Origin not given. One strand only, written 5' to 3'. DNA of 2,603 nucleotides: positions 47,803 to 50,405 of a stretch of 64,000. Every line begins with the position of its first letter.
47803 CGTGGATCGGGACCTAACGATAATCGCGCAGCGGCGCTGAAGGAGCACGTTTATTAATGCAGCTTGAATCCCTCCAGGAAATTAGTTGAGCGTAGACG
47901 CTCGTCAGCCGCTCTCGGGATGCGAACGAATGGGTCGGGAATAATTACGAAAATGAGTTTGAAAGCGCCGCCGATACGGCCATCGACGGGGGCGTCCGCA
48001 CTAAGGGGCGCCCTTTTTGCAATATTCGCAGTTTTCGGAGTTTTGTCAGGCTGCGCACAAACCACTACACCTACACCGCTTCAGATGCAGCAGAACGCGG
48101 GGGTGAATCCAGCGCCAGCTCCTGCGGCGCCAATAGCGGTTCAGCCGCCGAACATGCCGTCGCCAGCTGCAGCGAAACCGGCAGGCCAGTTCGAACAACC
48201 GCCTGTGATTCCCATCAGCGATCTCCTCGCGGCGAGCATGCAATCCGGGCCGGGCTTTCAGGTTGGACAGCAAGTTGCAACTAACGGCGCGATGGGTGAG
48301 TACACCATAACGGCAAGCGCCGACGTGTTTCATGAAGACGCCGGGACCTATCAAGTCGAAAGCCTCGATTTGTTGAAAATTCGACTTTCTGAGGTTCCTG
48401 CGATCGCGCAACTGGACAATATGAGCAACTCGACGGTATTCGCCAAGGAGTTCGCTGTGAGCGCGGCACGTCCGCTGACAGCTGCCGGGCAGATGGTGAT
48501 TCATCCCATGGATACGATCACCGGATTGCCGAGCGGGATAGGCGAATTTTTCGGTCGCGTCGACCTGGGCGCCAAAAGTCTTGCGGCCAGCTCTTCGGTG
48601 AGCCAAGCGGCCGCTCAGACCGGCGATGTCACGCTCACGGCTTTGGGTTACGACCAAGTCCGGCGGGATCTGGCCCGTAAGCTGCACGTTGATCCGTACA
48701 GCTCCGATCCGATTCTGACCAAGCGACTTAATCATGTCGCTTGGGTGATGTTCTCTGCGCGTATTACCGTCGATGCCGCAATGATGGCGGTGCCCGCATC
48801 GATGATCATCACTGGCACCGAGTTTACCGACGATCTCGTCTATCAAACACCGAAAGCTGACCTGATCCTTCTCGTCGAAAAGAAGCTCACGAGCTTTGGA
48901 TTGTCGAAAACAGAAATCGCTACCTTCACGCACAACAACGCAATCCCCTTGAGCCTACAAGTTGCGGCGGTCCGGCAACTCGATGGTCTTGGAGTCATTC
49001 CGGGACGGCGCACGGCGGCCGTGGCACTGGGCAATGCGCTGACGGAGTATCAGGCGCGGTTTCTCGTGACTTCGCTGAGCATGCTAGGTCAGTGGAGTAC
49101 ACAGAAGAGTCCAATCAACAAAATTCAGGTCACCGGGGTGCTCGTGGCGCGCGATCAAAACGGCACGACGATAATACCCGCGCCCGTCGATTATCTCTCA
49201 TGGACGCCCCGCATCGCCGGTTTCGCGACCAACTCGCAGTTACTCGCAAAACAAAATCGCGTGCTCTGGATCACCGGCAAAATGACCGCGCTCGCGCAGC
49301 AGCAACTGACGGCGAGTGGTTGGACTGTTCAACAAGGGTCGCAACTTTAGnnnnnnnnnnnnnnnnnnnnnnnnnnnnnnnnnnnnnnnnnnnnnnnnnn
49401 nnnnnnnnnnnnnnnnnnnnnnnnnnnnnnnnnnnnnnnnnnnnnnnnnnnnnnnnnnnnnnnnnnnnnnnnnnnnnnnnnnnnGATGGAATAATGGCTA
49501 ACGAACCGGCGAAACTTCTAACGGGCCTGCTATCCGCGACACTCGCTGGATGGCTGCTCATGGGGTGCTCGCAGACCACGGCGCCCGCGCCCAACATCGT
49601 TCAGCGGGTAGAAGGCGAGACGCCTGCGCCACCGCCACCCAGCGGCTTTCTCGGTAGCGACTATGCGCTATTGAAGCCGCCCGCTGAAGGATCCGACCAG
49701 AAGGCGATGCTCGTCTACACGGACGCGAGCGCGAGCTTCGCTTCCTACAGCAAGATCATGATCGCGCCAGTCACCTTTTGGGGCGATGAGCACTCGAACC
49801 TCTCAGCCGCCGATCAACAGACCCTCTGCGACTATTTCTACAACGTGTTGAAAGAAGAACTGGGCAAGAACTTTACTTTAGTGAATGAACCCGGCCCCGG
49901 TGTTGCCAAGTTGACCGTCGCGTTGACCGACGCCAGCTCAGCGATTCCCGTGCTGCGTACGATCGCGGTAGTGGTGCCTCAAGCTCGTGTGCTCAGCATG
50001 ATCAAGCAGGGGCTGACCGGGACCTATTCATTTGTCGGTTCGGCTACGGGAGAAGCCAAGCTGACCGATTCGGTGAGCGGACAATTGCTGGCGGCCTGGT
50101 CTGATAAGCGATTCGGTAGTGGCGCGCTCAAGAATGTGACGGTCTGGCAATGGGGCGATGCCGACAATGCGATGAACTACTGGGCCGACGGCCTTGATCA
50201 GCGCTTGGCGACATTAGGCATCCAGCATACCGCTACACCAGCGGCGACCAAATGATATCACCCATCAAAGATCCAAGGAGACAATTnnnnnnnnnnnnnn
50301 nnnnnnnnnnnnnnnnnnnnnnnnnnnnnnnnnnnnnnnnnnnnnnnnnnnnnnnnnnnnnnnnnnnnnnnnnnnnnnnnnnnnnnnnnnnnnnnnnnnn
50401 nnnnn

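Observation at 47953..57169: Acquired module of secreted hydrolases plus an OM channel: sulfatase, HAD phosphatase, NHL propeller, OM beta-barrel and lipoproteins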

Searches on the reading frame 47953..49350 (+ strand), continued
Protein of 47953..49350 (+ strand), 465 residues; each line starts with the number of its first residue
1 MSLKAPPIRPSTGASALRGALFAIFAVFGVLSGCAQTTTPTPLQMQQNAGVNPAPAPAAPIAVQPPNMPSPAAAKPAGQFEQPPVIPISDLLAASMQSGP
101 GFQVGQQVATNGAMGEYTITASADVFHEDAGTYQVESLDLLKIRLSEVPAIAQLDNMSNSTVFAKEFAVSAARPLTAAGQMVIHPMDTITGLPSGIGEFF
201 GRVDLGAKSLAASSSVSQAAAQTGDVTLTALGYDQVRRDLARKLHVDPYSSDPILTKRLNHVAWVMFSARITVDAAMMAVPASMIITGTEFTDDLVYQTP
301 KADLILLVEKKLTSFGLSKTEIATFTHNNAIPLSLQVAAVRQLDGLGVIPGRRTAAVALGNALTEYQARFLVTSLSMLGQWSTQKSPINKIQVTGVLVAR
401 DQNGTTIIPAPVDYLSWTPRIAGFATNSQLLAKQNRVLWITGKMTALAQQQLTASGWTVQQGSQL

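Call 56: list_cluster_members(proteins=[window:48085-49350:+, window:49494-50255:+, window:50287-52017:+, window:52165-53202:+, window:55452-56315:+, window:56384-57169:+, window:57279-57728:+, window:46735-47649:-])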
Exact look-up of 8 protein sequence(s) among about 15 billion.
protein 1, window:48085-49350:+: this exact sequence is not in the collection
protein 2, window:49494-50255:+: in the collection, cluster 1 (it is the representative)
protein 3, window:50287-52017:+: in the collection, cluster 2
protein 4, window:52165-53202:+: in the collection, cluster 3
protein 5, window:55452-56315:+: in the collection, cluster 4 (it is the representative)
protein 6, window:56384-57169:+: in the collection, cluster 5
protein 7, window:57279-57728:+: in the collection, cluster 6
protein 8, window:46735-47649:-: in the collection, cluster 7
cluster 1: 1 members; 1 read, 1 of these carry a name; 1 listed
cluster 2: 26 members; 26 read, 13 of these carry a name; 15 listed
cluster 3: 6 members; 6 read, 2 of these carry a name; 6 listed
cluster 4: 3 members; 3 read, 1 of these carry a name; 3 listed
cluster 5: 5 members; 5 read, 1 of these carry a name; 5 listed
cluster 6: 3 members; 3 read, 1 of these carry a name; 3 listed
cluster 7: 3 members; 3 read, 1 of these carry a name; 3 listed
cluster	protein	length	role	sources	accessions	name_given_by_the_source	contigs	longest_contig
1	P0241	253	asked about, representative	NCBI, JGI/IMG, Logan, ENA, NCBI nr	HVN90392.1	MAG TPA: DUF3313 domain-containing protein [Candidatus Binataceae bacterium] | DUF3313 domain-containing protein [Candidatus Binataceae bacterium]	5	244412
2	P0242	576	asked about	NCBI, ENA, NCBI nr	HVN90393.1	MAG TPA: arylsulfatase [Candidatus Binataceae bacterium] | arylsulfatase [Candidatus Binataceae bacterium]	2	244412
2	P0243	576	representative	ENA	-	-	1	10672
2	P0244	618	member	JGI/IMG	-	arylsulfatase A-like enzyme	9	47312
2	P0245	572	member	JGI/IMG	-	arylsulfatase A-like enzyme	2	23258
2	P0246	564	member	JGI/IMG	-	arylsulfatase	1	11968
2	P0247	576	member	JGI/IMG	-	arylsulfatase A-like enzyme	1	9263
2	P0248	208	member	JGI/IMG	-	arylsulfatase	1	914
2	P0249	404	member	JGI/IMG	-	arylsulfatase A-like enzyme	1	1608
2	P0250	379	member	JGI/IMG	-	arylsulfatase A-like enzyme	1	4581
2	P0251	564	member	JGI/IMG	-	arylsulfatase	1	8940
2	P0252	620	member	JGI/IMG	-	arylsulfatase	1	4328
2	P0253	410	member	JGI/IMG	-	arylsulfatase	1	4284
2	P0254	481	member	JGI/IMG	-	arylsulfatase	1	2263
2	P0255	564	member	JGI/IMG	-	arylsulfatase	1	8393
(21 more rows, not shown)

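Call 84: search_protein_families(library=pfam, alignment_id=A2, max_evalue=1)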
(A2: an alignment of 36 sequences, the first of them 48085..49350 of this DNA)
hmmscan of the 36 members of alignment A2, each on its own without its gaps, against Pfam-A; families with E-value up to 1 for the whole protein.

A. member 1, window:48085-49350:+ (421 aa): 1 family
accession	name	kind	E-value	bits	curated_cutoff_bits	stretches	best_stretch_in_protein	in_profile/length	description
PF04703.18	FaeA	-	0.2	12.4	20.7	1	308-345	16-51/62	FaeA-like protein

B. families by the number of members that match (of 36 scanned): 5 families
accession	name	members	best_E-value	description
PF02803.24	Thiolase_C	5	0.051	Thiolase, C-terminal domain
PF23793.1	LysC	2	0.28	Rz1-like lysis system protein LysC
PF20101.4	DUF6491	1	0.044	Family of unknown function (DUF6491)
PF04703.18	FaeA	1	0.2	FaeA-like protein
PF02273.21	Acyl_transf_2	1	0.25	Acyl transferase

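Call 87: search_protein_families(library=pfam, proteins=[L128:3589-4782:-, L128:5061-5690:+, L128:5687-6145:+, L128:16637-17146:+, L128:17242-17895:+, L128:17966-18364:+, L128:20730-21185:+, L128:15018-16520:+], max_evalue=0.01)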
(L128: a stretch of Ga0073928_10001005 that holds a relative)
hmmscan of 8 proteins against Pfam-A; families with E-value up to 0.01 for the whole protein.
L128:3589-4782:- (397 aa): 3 families
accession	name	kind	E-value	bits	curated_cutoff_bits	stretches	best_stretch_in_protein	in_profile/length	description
PF10282.15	Lactonase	-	4e-34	118.8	21.7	4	125-207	247-330/344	Lactonase, 7-bladed beta-propeller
PF01436.27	NHL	-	5.9e-06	26.5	20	0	311-337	3-28/28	NHL repeat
PF08450.18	SGL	-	1.3e-05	25.4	26.3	0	264-337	136-210/246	SMP-30/Gluconolactonase/LRE-like region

L128:5061-5690:+ (209 aa): 3 families
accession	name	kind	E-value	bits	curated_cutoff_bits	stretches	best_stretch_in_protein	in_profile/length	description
PF13441.11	Gly-zipper_YMGG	-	1.3e-07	31.7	28.9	1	123-163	2-42/45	YMGG-like Gly-zipper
PF13488.11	Gly-zipper_Omp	-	1.5e-07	31.6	25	1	127-171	2-46/46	Glycine zipper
PF13436.11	Gly-zipper_OmpA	-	2.2e-06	27.8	27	1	126-163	6-43/44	Glycine-zipper domain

L128:5687-6145:+ (152 aa): 0 families

L128:16637-17146:+ (169 aa): 4 families
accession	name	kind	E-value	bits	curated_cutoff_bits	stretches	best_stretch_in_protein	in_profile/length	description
PF13436.11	Gly-zipper_OmpA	-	1.8e-09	37.7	27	1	90-127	6-43/44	Glycine-zipper domain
PF13441.11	Gly-zipper_YMGG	-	2.6e-08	33.9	28.9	1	90-126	5-41/45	YMGG-like Gly-zipper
PF13488.11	Gly-zipper_Omp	-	1.3e-05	25.4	25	1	91-126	2-37/46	Glycine zipper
PF11981.13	DUF3482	-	0.0091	15.9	29.2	0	88-134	151-199/293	Domain of unknown function (DUF3482)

L128:17242-17895:+ (217 aa): 0 families

L128:17966-18364:+ (132 aa): 1 family
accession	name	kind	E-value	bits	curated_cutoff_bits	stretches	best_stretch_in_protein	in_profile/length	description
PF02656.20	DUF202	-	1.5e-16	61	23.4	1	23-96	1-67/68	Domain of unknown function (DUF202)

L128:20730-21185:+ (152 aa): 1 family
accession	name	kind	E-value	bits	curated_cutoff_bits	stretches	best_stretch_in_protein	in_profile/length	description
PF00999.27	Na_H_Exchanger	-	6e-19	68.6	26.2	1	34-145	5-116/375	Sodium/hydrogen exchanger, transmembrane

L128:15018-16520:+ (500 aa): 3 families
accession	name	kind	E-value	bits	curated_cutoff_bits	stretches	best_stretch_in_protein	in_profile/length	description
PF00884.28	Sulfatase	-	8.4e-51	173.5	25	1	10-339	1-300/301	Sulfatase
PF14707.11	Sulfatase_C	-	2.2e-05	25.5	30.9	1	378-470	1-96/127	C-terminal region of aryl-sulfatase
PF16347.10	SGSH_C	-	0.00032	21.3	29.3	1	297-340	10-53/154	N-sulphoglucosamine sulphohydrolase, C-terminal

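Call 93: find_encoding_contigs(protein=P0121, flank=10000, max_places=4)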
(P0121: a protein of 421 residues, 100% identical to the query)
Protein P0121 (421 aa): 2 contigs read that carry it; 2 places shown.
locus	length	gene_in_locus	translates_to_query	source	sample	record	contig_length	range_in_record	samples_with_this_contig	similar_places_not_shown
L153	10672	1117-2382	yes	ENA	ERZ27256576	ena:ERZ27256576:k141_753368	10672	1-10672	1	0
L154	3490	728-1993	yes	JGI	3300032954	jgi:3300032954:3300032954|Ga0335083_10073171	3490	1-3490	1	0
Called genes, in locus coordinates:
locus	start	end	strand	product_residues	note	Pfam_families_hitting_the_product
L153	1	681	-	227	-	?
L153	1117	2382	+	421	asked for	-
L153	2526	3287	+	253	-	PF11769:DUF3313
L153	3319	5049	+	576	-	PF00884:Sulfatase, PF16347:SGSH_C (weak), PF14707:Sulfatase_C (faint)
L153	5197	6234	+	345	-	PF00702:Hydrolase, PF12710:HAD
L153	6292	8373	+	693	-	-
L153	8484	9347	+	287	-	-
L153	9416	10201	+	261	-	-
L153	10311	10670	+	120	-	?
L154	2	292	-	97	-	?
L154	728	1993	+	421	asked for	-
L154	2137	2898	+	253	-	PF11769:DUF3313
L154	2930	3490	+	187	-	?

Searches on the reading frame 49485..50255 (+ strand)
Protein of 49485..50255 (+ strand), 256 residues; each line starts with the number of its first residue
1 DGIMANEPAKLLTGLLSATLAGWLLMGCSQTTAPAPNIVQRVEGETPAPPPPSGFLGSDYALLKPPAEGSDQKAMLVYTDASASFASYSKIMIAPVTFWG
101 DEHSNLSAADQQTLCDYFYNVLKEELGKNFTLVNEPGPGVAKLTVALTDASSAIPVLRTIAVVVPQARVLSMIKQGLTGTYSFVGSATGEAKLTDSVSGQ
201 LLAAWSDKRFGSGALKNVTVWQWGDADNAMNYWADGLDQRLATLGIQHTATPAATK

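Call 4: search_protein_families(library=pfam, proteins=[window:49485-50255:+], max_evalue=0.01)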
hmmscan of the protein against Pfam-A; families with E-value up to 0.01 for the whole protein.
window:49485-50255:+ (256 aa): 1 family
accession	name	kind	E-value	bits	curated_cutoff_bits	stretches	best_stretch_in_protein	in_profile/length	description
PF11769.13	DUF3313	-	1.2e-41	143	26.1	1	52-236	2-186/187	Protein of unknown function (DUF3313)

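Call 5: search_protein_families(library=ncbifam, proteins=[window:49485-50255:+], max_evalue=0.01)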
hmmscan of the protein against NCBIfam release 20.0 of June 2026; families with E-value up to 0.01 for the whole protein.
window:49485-50255:+ (256 aa): 0 families
